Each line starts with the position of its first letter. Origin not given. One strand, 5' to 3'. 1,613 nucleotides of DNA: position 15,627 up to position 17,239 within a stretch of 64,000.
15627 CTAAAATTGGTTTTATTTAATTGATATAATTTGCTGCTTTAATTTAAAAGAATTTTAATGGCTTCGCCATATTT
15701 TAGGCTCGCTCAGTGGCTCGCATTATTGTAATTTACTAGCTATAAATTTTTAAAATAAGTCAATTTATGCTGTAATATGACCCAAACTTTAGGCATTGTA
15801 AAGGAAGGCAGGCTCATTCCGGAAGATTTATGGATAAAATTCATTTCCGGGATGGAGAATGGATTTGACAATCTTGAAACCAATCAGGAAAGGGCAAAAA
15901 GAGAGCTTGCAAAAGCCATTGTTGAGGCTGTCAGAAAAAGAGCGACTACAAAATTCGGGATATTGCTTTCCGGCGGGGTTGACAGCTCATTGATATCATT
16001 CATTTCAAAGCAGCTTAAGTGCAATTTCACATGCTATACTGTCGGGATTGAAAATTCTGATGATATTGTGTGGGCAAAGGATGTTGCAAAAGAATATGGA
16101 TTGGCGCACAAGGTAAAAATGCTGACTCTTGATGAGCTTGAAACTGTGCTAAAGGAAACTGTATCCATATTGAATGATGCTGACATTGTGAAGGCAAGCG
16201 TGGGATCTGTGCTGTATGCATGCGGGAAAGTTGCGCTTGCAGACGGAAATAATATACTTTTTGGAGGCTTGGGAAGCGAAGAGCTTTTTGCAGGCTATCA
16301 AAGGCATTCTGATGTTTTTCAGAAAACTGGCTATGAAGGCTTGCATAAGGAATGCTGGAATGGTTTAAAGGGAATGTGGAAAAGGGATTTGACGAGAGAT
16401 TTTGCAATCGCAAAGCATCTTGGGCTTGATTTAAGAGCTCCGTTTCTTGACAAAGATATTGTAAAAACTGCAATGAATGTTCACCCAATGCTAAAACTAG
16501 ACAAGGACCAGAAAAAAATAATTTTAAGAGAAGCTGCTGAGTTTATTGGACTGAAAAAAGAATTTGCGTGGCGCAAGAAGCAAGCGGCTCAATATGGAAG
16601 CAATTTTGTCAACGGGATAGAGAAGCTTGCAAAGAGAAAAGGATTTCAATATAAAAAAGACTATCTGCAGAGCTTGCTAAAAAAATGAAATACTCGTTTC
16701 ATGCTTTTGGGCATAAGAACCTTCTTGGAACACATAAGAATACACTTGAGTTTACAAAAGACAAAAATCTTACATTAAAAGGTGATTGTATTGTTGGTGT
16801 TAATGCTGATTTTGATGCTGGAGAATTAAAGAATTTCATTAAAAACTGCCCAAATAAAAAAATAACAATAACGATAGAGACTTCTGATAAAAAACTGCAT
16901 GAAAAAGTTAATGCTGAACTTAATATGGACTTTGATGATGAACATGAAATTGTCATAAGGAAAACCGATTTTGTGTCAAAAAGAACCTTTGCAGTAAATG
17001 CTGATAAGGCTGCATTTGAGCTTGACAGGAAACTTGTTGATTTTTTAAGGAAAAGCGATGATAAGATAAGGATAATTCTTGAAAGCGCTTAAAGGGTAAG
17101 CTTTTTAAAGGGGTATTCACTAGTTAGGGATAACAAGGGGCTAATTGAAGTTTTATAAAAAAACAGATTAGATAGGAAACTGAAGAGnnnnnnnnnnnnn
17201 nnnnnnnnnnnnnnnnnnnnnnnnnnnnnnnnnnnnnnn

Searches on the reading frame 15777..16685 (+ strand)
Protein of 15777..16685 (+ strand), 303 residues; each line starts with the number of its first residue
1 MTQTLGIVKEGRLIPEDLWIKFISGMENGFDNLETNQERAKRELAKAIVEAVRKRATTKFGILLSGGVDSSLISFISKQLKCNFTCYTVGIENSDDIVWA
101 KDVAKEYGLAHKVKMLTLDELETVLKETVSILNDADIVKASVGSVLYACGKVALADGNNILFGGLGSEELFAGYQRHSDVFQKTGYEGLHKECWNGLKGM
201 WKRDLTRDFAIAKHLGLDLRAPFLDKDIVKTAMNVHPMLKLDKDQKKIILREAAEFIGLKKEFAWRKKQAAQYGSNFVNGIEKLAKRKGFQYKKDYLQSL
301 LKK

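Call 3: search_protein_families(library=pfam, proteins=[window:15777-16685:+], max_evalue=1)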
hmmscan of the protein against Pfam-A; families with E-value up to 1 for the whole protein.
window:15777-16685:+ (303 aa): 5 families
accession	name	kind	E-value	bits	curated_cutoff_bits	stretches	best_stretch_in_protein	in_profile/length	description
PF00733.27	Asn_synthase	-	3.9e-42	145.6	21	2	44-179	2-140/354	Asparagine synthase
PF24167.1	DUF7411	-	5.8e-06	26.5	28.7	1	59-133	2-71/194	Family of unknown function (DUF7411)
PF02540.23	NAD_synthase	-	0.00081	19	21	1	43-161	4-123/242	NAD synthase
PF06926.16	Rep_Org_C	-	0.02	15.7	27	1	218-283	9-73/95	Putative replisome organiser protein C-terminus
PF06508.19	QueC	-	0.023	14.6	22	1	62-127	4-69/210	Queuosine biosynthesis protein QueC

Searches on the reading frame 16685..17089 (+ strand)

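Call 3: search_protein_families(library=pfam, proteins=[window:16685-17089:+], max_evalue=1)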
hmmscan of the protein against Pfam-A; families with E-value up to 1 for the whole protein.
window:16685-17089:+ (135 aa): 3 families
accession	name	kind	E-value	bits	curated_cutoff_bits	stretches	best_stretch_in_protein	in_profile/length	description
PF04027.18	DUF371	-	2e-34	118.9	25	1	5-133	1-131/133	Domain of unknown function (DUF371)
PF13270.11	CCDC28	-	0.13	13.1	25.6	1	38-88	12-56/88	Coiled-coil domain-containing protein 28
PF10162.14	G8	-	0.14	12.5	22.9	1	20-71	40-88/124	G8 domain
